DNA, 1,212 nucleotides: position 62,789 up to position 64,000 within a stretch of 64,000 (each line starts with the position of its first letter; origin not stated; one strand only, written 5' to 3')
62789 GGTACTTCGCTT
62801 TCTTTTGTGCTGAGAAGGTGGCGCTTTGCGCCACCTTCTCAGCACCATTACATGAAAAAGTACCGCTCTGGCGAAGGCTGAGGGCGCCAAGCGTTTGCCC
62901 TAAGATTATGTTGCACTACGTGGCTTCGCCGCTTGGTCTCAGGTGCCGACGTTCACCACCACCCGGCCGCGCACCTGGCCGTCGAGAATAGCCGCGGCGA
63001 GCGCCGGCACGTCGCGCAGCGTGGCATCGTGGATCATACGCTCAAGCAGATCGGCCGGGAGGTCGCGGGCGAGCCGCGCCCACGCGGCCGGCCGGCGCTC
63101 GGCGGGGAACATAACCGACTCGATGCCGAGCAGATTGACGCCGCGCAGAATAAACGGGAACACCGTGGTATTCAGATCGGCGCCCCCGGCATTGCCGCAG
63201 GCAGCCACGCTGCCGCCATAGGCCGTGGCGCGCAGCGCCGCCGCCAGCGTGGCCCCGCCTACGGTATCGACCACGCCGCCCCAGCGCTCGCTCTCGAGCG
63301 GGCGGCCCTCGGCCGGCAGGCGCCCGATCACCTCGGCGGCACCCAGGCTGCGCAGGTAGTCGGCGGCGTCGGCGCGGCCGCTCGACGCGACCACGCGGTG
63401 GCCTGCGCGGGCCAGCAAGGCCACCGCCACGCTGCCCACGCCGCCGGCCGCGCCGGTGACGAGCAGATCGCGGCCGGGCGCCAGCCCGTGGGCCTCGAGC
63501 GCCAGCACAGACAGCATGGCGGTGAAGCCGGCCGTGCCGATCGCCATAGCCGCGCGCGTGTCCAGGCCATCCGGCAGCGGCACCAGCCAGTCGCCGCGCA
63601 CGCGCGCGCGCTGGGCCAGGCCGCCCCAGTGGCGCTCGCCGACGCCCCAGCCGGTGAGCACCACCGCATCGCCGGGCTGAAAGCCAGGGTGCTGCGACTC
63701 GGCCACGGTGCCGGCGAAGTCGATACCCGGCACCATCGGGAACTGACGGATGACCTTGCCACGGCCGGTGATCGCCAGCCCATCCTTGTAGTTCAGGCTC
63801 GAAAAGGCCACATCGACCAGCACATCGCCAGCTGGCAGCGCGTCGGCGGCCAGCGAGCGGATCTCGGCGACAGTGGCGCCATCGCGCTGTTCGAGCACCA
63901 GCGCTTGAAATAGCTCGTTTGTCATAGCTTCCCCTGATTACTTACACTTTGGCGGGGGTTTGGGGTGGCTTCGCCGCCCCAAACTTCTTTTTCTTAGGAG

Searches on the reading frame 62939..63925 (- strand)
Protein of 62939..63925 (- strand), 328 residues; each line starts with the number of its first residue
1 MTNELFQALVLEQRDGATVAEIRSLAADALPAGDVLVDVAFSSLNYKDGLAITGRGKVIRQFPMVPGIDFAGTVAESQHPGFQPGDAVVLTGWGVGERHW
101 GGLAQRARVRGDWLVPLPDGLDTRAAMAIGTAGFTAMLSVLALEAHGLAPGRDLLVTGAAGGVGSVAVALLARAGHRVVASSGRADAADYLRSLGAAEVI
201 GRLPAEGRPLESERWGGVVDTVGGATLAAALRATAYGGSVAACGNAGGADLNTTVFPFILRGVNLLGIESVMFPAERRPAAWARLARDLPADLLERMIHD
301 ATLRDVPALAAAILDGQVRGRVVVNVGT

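Call 10: search_protein_families(library=pfam, proteins=[window:62939-63925:-])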
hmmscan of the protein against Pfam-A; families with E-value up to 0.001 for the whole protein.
window:62939-63925:- (328 aa): 2 families
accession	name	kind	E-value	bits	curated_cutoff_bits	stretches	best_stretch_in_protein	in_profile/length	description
PF00107.32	ADH_zinc_N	-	9e-15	55.2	31.8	1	162-275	1-117/129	Zinc-binding dehydrogenase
PF08240.17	ADH_N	-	3.5e-12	46.9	23.5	1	32-119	2-104/104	Alcohol dehydrogenase GroES-like domain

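Call 31: find_encoding_contigs(protein=window:62939-63925:-, flank=10000, max_places=10)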
Protein window:62939-63925:- (328 aa): 1 contig read that carries it; 1 place shown.
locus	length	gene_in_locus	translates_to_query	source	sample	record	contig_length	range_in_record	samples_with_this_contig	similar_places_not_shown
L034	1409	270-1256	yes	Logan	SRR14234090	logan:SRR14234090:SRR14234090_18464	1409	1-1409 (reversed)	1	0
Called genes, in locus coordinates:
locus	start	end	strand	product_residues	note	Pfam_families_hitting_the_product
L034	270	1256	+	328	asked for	PF08240:ADH_N, PF00107:ADH_zinc_N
